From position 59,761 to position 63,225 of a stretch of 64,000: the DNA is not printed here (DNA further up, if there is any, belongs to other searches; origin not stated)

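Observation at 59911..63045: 1054-aa secreted lectin-FN3-Ig-repeat protein with very recent internal duplications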

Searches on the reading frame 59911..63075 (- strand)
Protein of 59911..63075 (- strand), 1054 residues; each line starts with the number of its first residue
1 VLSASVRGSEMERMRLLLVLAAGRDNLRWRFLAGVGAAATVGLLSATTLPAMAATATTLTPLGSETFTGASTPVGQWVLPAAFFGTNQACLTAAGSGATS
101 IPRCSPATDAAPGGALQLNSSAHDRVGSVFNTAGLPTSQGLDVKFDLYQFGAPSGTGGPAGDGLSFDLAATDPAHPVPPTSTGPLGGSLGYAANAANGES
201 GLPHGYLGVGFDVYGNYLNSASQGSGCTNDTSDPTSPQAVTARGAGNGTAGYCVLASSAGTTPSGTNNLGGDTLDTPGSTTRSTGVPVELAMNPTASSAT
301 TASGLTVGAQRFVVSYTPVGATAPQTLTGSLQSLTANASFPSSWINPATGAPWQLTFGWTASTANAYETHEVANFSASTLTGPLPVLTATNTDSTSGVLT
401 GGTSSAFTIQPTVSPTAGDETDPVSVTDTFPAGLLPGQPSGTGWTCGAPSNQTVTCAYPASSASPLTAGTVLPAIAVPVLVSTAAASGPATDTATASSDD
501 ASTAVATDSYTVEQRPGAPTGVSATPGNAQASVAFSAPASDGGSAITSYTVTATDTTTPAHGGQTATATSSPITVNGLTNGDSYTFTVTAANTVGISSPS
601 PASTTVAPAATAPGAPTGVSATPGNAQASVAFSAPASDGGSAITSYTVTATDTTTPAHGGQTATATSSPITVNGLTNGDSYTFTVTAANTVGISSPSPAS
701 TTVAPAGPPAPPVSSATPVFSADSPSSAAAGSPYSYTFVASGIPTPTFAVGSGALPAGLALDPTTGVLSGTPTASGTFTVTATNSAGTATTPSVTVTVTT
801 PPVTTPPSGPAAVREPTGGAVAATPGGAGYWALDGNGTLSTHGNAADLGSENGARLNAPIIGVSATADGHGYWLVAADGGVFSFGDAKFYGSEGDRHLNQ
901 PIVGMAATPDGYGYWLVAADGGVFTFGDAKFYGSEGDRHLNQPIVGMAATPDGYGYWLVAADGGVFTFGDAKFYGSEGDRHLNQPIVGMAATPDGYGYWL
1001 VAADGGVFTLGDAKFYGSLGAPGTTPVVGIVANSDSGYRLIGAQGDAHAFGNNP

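Call 4: search_protein_families(library=pfam, proteins=[window:59911-63075:-], max_evalue=1)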
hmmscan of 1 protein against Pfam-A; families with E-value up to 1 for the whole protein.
window:59911-63075:- (1054 aa): 8 families
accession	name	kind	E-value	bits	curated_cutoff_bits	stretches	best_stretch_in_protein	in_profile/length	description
PF00041.27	fn3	-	5.1e-19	68.7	25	2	518-605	2-83/84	Fibronectin type III domain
PF05345.18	He_PIG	-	1e-12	48.7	24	1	718-799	2-96/96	Putative Ig domain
PF25059.1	FN3_DSCAM-DSCAML_C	-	1.1e-09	38.9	39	2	637-712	14-89/89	DSCAM/DSCAML C-terminal Fn3-like domain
PF07679.22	I-set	-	0.0061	17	23.7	0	775-797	68-89/90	Immunoglobulin I-set domain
PF01246.26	Ribosomal_L24e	-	0.0085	16.7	27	0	868-888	15-35/66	Ribosomal protein L24e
PF13880.12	Acetyltransf_13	-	0.013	15.8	22.8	0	531-553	42-64/69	ESCO1/2 acetyl-transferase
PF16656.11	Pur_ac_phosph_N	-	0.12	13.4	30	2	524-596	6-85/93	Purple acid Phosphatase, N-terminal domain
PF19135.5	DUF5818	-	0.36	10.9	27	0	994-1012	7-25/57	Protein of unknown function (DUF5818)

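Call 5: search_protein_families(library=ncbifam, proteins=[window:59911-63075:-], max_evalue=1)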
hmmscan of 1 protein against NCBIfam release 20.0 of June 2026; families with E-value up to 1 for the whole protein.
window:59911-63075:- (1054 aa): 2 families
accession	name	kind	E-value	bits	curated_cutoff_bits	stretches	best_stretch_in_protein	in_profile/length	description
NF034186.3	PRK14891.1-1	equivalog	0.39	10.7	73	0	868-888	13-33/51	50S ribosomal protein L24e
NF007076.0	PRK09527.1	equivalog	0.46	9.8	347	0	643-696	91-143/203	galactoside O-acetyltransferase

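Call 6: search_solved_structures(query=window:59911-63075:-, max_evalue=1, show_alignments=2)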
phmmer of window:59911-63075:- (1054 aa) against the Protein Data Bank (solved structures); distinct sequences matched with E-value up to 1: 52.
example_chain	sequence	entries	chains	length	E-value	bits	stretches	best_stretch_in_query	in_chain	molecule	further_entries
8g4l_bm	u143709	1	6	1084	4e-64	220.4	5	507-707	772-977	Titin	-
8q6t_I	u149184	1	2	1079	2.1e-62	214.7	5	509-810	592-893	Titin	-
8bnq_A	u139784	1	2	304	1.2e-22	83.2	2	514-712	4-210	Titin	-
3lpw_A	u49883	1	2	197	2e-16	62.5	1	516-703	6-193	A77-A78 domain from Titin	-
8g4l_bo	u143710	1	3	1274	1.1e-11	46.9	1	566-799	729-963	Myosin-binding protein C, cardiac-type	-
8bxr_A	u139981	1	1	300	9.4e-11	43.8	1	512-701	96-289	Titin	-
5fm5_M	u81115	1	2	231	1.1e-10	43.6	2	613-708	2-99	MYOMESIN-1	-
8bvo_A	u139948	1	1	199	1.4e-10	43.2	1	533-699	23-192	Titin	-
2nzi_A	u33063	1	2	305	3.3e-09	38.7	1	570-701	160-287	Titin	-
8oty_A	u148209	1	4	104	2.6e-08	35.6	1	612-709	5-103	Titin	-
5fm4_A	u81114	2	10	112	4.7e-07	31.5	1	612-708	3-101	MYOMESIN-1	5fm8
8oq9_A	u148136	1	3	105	1.1e-06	30.3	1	623-703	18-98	Titin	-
7y8s_A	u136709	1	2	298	2.7e-06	29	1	530-789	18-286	Dscam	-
8orl_A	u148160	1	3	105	3.9e-06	28.5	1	623-703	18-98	Titin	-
6ygn_A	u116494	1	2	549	6.5e-06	27.7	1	613-700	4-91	Titin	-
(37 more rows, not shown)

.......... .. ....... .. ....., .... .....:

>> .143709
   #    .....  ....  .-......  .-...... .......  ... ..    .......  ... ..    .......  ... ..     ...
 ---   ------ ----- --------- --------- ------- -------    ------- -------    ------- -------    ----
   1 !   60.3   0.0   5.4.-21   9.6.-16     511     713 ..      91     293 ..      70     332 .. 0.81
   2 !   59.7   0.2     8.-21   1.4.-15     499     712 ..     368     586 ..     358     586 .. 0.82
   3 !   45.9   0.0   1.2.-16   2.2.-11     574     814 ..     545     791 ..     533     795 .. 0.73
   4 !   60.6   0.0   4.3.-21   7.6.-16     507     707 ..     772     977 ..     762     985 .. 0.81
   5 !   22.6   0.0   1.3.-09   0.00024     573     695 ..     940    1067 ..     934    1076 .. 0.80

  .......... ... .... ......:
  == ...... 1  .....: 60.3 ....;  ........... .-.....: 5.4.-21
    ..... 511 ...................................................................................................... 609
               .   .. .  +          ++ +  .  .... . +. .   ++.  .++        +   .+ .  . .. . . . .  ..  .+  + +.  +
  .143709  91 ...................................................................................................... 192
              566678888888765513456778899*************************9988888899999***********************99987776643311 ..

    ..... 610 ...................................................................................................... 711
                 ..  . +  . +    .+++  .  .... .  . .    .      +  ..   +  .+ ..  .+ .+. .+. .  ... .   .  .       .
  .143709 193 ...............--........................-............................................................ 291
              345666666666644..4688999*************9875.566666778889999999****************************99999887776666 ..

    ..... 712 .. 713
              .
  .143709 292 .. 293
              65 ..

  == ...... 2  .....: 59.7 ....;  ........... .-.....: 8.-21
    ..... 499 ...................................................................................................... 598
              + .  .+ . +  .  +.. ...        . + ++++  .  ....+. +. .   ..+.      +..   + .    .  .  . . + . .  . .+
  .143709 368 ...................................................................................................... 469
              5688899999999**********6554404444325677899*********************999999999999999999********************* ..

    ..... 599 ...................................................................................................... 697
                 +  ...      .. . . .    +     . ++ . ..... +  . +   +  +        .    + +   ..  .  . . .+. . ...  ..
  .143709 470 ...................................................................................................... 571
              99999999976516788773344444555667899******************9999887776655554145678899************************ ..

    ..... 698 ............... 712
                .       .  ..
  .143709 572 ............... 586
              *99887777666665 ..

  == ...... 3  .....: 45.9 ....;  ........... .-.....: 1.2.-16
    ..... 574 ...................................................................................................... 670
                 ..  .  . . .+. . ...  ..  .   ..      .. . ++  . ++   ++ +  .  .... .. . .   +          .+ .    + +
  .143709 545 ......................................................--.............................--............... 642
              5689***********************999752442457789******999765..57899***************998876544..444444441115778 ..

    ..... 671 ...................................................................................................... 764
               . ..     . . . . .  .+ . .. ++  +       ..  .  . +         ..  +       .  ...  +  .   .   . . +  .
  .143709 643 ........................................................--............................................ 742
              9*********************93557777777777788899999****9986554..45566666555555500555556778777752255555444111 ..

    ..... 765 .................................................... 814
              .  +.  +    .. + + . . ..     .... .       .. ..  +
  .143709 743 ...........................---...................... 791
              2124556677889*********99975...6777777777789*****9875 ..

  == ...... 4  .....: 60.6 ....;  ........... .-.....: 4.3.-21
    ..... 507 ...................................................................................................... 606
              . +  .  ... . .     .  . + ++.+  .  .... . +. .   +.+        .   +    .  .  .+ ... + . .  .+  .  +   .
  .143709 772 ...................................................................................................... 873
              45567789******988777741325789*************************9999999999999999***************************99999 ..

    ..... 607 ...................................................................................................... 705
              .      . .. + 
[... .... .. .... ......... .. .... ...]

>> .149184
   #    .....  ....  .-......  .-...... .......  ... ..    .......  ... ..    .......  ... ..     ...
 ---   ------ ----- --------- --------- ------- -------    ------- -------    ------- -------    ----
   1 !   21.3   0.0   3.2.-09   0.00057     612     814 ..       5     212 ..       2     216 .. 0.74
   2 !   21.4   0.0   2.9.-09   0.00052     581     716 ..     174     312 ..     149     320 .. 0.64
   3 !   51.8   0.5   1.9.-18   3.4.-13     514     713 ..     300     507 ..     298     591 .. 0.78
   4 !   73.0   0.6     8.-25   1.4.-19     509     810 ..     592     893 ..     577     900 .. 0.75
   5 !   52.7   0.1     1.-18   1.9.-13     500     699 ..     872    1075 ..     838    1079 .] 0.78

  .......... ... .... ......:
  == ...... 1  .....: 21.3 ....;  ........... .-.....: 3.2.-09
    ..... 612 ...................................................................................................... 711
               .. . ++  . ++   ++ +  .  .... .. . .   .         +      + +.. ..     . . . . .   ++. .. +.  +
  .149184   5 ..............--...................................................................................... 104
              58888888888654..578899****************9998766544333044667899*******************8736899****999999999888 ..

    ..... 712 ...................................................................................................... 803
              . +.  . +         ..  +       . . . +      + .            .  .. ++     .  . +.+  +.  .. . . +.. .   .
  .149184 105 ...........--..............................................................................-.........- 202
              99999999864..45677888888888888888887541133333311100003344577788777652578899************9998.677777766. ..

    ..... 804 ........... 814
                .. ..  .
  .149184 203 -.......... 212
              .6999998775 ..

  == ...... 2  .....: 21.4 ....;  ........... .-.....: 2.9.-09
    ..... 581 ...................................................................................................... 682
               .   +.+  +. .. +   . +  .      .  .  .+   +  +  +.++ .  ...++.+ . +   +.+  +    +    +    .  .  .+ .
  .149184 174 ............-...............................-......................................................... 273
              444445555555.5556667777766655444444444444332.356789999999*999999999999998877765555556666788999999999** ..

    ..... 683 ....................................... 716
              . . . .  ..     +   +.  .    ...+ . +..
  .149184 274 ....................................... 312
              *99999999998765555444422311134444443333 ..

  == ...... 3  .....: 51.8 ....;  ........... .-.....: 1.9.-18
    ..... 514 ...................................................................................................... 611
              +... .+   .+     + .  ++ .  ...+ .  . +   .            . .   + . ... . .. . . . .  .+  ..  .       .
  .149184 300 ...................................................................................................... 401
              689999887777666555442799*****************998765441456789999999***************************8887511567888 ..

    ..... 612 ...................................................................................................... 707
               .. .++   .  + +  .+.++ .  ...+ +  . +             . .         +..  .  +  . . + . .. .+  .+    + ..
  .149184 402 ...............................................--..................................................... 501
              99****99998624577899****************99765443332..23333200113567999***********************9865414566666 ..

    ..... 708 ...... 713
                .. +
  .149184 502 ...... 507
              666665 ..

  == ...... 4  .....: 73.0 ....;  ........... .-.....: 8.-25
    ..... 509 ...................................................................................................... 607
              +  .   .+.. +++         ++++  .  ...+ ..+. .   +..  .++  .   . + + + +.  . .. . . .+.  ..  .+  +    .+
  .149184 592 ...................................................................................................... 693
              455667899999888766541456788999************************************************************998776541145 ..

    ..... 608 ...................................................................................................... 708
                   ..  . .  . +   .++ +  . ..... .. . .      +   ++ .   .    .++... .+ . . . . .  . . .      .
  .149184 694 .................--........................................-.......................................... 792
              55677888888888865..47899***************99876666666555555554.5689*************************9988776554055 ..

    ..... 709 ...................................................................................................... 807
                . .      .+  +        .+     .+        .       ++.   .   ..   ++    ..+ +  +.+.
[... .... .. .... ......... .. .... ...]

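Call 34: find_encoding_contigs(protein=window:59914-63075:-, flank=10000, max_places=6)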
Protein window:59914-63075:- (1054 aa): no gene with exactly this product is on record in the collection.

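Call 35: find_encoding_contigs(protein=window:59914-63045:-, flank=10000, max_places=6)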
Protein window:59914-63045:- (1044 aa): no gene with exactly this product is on record in the collection.
